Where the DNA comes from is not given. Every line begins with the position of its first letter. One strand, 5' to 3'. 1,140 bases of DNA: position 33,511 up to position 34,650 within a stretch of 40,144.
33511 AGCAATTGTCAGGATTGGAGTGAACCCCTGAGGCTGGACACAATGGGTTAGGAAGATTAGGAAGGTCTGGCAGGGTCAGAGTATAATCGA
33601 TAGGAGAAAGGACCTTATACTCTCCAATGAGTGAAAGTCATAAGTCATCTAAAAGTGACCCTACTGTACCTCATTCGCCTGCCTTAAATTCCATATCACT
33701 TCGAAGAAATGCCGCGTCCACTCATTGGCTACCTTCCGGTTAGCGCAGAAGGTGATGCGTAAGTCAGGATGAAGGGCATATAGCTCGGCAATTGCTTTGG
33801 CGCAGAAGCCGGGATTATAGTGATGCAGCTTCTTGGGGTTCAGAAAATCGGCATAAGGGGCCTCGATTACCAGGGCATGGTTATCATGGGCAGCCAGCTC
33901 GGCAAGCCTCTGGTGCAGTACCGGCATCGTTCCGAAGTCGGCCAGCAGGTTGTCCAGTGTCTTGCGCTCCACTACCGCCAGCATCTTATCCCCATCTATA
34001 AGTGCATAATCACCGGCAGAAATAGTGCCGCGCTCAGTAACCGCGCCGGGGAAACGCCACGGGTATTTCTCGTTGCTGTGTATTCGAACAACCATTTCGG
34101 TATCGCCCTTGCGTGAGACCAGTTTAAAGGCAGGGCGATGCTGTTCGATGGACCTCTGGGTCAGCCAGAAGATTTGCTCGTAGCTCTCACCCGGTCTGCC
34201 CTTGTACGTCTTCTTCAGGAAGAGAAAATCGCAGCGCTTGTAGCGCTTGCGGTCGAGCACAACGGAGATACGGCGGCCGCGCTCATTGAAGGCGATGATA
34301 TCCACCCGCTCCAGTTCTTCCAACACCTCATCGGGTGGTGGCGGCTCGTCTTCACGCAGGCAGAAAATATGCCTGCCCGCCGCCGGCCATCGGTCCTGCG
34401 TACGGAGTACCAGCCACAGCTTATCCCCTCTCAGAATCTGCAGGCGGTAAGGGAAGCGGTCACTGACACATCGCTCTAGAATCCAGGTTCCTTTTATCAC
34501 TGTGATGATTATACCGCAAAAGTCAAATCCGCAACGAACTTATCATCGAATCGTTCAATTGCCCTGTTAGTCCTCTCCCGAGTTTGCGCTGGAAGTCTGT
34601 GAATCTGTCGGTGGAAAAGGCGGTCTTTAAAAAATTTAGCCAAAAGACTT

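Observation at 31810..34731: Nuclease-rich accessory islet wedged between an ABC-F gene and the mraZ promoter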

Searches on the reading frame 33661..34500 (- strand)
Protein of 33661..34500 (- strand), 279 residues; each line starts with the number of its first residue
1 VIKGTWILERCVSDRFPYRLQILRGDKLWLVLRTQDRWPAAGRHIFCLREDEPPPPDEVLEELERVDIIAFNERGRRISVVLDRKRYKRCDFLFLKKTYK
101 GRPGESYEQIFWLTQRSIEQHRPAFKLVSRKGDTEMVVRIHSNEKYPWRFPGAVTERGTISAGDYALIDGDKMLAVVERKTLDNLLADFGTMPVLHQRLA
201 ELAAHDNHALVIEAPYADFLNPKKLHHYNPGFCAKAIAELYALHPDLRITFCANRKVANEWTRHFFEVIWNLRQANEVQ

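Call 3: search_protein_families(library=pfam, proteins=[window:33661-34500:-], max_evalue=0.1)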
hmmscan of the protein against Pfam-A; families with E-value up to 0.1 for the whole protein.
window:33661-34500:- (279 aa): 1 family
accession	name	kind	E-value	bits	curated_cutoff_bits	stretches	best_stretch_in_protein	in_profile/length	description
PF02732.21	ERCC4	-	3.9e-06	27.3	24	1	151-264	18-139/140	ERCC4 domain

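Call 4: search_protein_families(library=padloc, proteins=[window:33661-34500:-], max_evalue=0.1)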
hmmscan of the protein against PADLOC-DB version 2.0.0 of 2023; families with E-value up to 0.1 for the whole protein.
window:33661-34500:- (279 aa): 0 families

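Call 5: search_protein_families(library=ncbifam, proteins=[window:33661-34500:-], max_evalue=0.1)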
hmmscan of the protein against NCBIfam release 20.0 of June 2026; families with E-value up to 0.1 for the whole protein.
window:33661-34500:- (279 aa): 0 families

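Call 21: find_homologous_proteins(query=window:33661-34500:-)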
Query window:33661-34500:- (279 aa): 946 proteins with E <= 0.001 among 1869 candidates; the best 120 are listed.
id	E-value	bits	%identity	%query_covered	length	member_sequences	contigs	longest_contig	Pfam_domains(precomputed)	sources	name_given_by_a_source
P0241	9.5e-180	614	94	100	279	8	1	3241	PF02732.22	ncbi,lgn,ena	-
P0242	2.6e-179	613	93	100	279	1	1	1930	PF02732.22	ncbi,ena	-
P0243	1.0e-178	611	93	100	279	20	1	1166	PF02732.22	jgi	-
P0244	9.0e-178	608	91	100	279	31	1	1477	-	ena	-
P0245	3.3e-177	606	93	100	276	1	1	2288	PF02732.22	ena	-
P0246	6.8e-175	598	91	99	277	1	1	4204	-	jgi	-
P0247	7.2e-175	598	89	100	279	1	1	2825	-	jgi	jgi:hypothetical protein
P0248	1.3e-174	597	91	99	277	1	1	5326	PF02732.22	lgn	-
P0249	3.2e-174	596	90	99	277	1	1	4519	PF02732.22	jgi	-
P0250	1.7e-173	594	90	100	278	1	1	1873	PF02732.22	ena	-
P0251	1.7e-173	594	89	99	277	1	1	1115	PF02732.22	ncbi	-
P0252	2.8e-172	590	89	100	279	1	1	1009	-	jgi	-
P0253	8.4e-172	588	89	100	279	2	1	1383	PF02732.22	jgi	-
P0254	1.3e-170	584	87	100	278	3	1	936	-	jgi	jgi:hypothetical protein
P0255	1.1e-169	581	87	100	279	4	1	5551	-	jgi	-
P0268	6.1e-164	562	85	100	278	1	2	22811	PF02732.22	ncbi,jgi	-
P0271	7.4e-164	562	86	99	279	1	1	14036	-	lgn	-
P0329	4.5e-153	527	80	99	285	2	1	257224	PF02732.22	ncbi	ncbi:MAG: ERCC4 domain-containing protein [Dehalococcoidia bacterium]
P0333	8.5e-151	519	79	99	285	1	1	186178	PF02732.22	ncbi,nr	ncbi:MAG: ERCC4 domain-containing protein [Dehalococcoidales bacterium]|nr:ERCC4 domain-containing p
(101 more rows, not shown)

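Call 22: find_encoding_contigs(protein=P0329, flank=8000, max_places=2)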
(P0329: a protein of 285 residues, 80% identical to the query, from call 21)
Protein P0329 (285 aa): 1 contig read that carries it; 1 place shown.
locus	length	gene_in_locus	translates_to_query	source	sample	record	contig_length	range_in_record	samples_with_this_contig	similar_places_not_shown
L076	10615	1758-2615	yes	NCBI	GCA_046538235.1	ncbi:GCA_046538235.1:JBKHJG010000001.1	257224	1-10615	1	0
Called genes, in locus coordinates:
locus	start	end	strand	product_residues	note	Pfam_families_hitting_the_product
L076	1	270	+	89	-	?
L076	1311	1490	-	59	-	-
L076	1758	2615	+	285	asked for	PF02732:ERCC4 (weak)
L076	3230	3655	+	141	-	PF01058:Oxidored_q6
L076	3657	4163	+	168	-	PF00329:Complex1_30kDa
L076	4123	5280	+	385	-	PF00374:NiFeSe_Hases (weak), PF00346:Complex1_49kDa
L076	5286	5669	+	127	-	PF13534:Fer4_17 (faint), PF12797:Fer4_2 (faint), PF13237:Fer4_10 (weak), PF00037:Fer4 (weak), PF14697:Fer4_21 (weak), PF12838:Fer4_7, PF13187:Fer4_9, PF00037:Fer4 (weak), +2 more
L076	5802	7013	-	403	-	PF00438:S-AdoMet_synt_N, PF02772:S-AdoMet_synt_M, PF02773:S-AdoMet_synt_C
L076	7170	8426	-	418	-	PF05221:AdoHcyase, PF02826:2-Hacid_dh_C (weak), PF00670:AdoHcyase_NAD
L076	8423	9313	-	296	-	PF02811:PHP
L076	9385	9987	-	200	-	PF08433:KTI12, PF13671:AAA_33, PF13207:AAA_17 (weak)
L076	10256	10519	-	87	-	PF18905:DUF5661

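Call 23: find_encoding_contigs(protein=P0333, flank=8000, max_places=2)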
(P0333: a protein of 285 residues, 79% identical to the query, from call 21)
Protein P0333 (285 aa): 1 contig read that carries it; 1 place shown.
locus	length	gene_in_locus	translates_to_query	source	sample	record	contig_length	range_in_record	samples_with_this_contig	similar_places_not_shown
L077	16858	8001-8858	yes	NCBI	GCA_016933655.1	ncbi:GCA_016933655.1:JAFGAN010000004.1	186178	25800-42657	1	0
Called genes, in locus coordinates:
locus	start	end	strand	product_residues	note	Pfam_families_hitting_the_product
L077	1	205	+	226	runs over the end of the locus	PF02660:G3P_acyltransf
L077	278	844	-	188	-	PF00596:Aldolase_II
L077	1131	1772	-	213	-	PF01726:LexA_DNA_bind, PF00717:Peptidase_S24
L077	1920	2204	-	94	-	PF01649:Ribosomal_S20p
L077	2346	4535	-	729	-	PF01966:HD, PF13328:HD_4, PF04607:RelA_SpoT, PF02824:TGS, PF19296:RelA_AH, PF28438:RelA_RIS, PF13291:ACT_4, PF01842:ACT (weak)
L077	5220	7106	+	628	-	PF00496:SBP_bac_5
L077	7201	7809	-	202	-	PF01551:Peptidase_M23 (weak)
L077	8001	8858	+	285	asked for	PF02732:ERCC4 (faint)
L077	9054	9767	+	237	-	-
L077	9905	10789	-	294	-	PF20796:PDDEXK_13, PF22558:REase-ARP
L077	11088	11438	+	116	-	PF13451:zf_Tbcl, PF23477:zf_Tbcl_2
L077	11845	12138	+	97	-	-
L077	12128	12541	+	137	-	PF01850:PIN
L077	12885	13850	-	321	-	PF03060:NMO, PF01070:FMN_dh (weak), PF00478:IMPDH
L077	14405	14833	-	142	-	-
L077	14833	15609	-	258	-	-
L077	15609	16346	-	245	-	-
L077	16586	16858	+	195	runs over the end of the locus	PF00196:GerE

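Call 40: search_solved_structures(query=window:33661-34500:-, max_evalue=1, show_alignments=2)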
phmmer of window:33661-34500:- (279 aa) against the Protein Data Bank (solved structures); distinct sequences matched with E-value up to 1: 0.

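Call 50: find_encoding_contigs(protein=P0268, flank=6000, max_places=3)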
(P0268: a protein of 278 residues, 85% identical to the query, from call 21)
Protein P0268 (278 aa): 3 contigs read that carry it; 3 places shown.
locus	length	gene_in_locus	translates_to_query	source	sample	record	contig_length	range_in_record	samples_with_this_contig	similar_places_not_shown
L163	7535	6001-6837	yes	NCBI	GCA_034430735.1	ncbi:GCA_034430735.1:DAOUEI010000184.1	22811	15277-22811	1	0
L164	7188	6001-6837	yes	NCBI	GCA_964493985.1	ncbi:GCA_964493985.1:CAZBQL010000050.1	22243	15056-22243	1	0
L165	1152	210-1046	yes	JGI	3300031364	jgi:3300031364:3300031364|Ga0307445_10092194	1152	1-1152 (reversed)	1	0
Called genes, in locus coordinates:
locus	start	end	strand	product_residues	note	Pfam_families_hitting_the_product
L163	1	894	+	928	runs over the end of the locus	PF00115:COX1, PF02433:FixO, PF13442:Cytochrome_CBB3 (weak), PF00034:Cytochrom_C (weak), PF13442:Cytochrome_CBB3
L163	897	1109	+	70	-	PF03597:FixS (weak)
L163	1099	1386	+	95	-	-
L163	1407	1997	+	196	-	-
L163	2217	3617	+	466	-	PF02386:TrkH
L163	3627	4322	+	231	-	PF02254:TrkA_N, PF02080:TrkA_C (weak)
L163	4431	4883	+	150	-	PF13205:Big_5 (weak)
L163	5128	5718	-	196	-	PF02660:G3P_acyltransf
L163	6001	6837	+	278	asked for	PF02732:ERCC4 (weak)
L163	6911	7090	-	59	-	-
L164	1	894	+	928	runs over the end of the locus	PF00115:COX1, PF02433:FixO, PF13442:Cytochrome_CBB3 (weak), PF00034:Cytochrom_C (weak), PF13442:Cytochrome_CBB3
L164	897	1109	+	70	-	PF03597:FixS (weak)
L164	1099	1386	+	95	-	-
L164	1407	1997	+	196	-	-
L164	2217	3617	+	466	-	PF02386:TrkH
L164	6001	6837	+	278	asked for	PF02732:ERCC4 (weak)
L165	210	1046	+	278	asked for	PF02732:ERCC4 (weak)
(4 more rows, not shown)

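Call 51: find_encoding_contigs(protein=P0271, flank=6000, max_places=3)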
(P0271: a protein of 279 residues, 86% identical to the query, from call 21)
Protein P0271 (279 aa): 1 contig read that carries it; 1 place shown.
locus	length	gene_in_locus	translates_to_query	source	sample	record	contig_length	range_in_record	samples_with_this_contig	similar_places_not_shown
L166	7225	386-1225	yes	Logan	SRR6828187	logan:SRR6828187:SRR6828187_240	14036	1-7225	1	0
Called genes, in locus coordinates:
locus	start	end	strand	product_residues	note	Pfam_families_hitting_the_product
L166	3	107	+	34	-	?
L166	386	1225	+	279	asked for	-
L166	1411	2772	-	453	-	-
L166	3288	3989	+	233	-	PF00215:OMPdecase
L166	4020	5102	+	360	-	PF02518:HATPase_c (faint)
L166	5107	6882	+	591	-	-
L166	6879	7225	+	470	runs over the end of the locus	PF01048:PNP_UDP_1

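Call 53: search_solved_structures(query=A3, max_evalue=10, show_alignments=2)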
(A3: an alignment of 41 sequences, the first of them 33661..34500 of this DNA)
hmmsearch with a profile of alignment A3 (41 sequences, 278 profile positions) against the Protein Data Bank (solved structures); distinct sequences matched with E-value up to 10: 0.

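Call 54: search_protein_families(library=phrogs, proteins=[window:33661-34500:-], max_evalue=0.1)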
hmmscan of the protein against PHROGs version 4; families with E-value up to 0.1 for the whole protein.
window:33661-34500:- (279 aa): 0 families

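Call 56: find_related_loci(query=A3, collection=viral_contigs, flank=8000)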
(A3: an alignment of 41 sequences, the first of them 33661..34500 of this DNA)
Query A3 (279 aa) in viral_contigs; peptide patterns used: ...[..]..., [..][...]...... (x = any residue, [..] = any of these).
25 stretches matched a pattern, but none encodes a relative of the query by tblastn (E <= 1e-3).

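Call 84: search_dna_similar(query=window:33661-34500:-, collection=plasmids, mode=protein, max_evalue=0.001, max_rows=15)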
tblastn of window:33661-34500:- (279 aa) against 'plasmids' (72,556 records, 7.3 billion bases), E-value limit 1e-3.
Records with a match: 23; places in all: 24; records where one place covers at least 80% of the query: 11.
Best place of each record, by identity: <60% 23.
By first word of the organism name: Mycobacterium 14; Rhodococcus 6; Pseudonocardia 1; Mycolicibacterium 1; Streptomyces 1.
By predicted mobility (MOB-suite, as given by PLSDB): non-mobilizable 16; mobilizable 7.
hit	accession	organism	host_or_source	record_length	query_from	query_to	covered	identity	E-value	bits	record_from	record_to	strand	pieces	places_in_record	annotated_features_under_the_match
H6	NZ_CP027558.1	Rhodococcus rhodochrous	mixed culture,sewage tank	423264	30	266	85%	35.7%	1e-27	119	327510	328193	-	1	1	ERCC4 domain-containing protein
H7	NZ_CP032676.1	Rhodococcus rhodochrous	cell culture,soil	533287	30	266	85%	35.7%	2e-27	118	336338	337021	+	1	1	ERCC4 domain-containing protein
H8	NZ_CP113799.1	Rhodococcus pyridinivorans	sediment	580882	30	266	85%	35.3%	1e-26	116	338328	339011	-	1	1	ERCC4 domain-containing protein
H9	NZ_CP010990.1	Pseudonocardia sp. EC080625-04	Apterostigma dentigerum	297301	16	277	94%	30.1%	3e-19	95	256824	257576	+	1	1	ERCC4 domain-containing protein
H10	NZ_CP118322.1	Rhodococcus sp. DK176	pure culture,crude oil-contaminated soil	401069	16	262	89%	30.4%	6e-14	79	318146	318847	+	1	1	histone-like nucleoid-structuring protein Lsr2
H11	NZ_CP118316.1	Rhodococcus sp. DK180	pure culture,crude oil-contaminated soil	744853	16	262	89%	30.4%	6e-14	79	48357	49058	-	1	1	histone-like nucleoid-structuring protein Lsr2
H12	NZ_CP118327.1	Rhodococcus sp. DK17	pure culture,crude oil-contaminated soil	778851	16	262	89%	30.4%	6e-14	79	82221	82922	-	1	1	histone-like nucleoid-structuring protein Lsr2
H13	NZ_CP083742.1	Mycobacterium ulcerans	Cynoglossus semilaevis,whole ...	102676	15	266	90%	29.3%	3e-21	100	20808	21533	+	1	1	ERCC4 domain-containing protein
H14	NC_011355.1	Mycobacterium liflandii 128FXT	-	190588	15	266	90%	29.3%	3e-21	100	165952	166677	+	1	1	ERCC4 domain-containing protein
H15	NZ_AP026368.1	Mycobacterium pseudoshottsii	Sardinops melanostictus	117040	15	266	90%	29.3%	7e-21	99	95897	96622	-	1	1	ERCC4 domain-containing protein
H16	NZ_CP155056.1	Mycobacterium pseudoshottsii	Argyrosomus regius,spleen tissue,spleen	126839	15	266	90%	29.3%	7e-21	99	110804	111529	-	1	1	ERCC4 domain-containing protein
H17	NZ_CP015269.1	Mycobacterium intracellulare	cell culture,heated-cooler unit water ...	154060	72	279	75%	30.8%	3e-20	98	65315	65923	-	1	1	ERCC4 domain-containing protein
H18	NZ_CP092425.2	Mycobacterium lentiflavum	-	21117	74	266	69%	33.0%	5e-22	102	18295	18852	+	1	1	ERCC4 domain-containing protein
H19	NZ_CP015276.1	Mycobacterium intracellulare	Homo sapiens,cell culture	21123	74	266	69%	33.0%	5e-22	102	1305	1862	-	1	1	ERCC4 domain-containing protein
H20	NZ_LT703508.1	Mycobacterium intracellulare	natural / free-living,environmental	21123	74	266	69%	33.0%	5e-22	102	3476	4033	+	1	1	ERCC4 domain-containing protein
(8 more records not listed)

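Call 86: get_annotated_region(hit=H18, flank=6000)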
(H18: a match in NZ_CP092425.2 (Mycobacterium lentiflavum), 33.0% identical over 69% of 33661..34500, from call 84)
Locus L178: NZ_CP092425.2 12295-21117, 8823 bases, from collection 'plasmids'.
description: Mycobacterium lentiflavum strain ATCC 51985 plasmid unnamed2, complete sequence
organism: Mycobacterium lentiflavum (NCBI taxid 141349)
taxonomy: Bacteria; Actinomycetota; Actinomycetes; Mycobacteriales; Mycobacteriaceae; Mycobacterium; Mycobacterium lentiflavum
host: -; source: -; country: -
typing (MOB-suite, as given by PLSDB): non-mobilizable; replicon rep_cluster_628
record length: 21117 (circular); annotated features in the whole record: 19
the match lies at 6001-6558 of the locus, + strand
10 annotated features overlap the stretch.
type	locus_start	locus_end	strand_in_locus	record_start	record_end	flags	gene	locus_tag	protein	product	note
CDS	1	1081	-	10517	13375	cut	-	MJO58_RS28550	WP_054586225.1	RND family transporter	-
CDS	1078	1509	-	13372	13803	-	-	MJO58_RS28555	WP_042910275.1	MmpS family transport accessory protein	-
CDS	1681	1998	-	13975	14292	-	-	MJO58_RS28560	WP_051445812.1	metal-sensitive transcriptional regulator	-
CDS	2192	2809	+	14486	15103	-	-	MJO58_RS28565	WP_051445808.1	DsbA family protein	-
CDS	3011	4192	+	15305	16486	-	-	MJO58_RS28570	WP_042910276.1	FAD/NAD(P)-binding oxidoreductase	-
CDS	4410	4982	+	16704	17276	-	-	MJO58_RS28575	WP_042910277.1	recombinase family protein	GO:0006310 - DNA recombination [Evidence IEA]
CDS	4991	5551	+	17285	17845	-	-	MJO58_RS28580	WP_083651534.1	hypothetical protein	-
CDS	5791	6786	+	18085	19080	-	-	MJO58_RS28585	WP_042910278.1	ERCC4 domain-containing protein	-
CDS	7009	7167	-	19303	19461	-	-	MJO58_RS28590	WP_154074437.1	hypothetical protein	-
CDS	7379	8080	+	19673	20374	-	-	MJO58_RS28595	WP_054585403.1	ParA family protein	-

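Call 100: get_annotated_region(hit=H6, flank=6000)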
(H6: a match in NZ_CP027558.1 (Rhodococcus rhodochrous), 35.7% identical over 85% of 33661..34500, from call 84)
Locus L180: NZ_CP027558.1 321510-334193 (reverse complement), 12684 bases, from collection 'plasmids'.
description: Rhodococcus rhodochrous strain BX2 plasmid unnamed1, complete sequence
organism: Rhodococcus rhodochrous (NCBI taxid 1829)
taxonomy: Bacteria; Actinomycetota; Actinomycetes; Mycobacteriales; Nocardiaceae; Rhodococcus; Rhodococcus rhodochrous
host: -; source: mixed culture,sewage tank; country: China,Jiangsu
typing (MOB-suite, as given by PLSDB): non-mobilizable
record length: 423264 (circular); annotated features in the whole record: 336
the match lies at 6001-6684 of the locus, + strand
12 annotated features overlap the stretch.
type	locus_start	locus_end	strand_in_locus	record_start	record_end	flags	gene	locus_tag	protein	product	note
CDS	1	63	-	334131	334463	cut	-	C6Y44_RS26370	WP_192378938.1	GNAT family N-acetyltransferase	-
CDS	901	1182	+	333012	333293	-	-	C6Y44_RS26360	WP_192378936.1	type II toxin-antitoxin system RelE/ParE family toxin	-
CDS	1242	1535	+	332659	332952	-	-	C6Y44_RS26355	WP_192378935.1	HigA family addiction module antitoxin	-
CDS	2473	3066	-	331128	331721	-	-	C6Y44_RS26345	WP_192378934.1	hypothetical protein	-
CDS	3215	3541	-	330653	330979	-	-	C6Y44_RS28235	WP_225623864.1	hypothetical protein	-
CDS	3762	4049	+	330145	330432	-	-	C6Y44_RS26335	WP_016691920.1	helix-turn-helix transcriptional regulator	-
CDS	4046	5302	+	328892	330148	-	-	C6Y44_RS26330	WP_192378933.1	type II toxin-antitoxin system HipA family toxin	-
CDS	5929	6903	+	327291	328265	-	-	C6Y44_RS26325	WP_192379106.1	ERCC4 domain-containing protein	-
CDS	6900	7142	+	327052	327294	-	-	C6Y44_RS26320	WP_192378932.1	hypothetical protein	-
CDS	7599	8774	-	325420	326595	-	-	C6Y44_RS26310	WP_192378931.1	ATP-binding protein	-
CDS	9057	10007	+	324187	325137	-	-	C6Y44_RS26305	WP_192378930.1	phosphatidylserine/phosphatidylglycerophosphate/ cardiolipin synthase family protein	-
CDS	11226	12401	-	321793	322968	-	-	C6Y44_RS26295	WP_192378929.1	zinc-dependent alcohol dehydrogenase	-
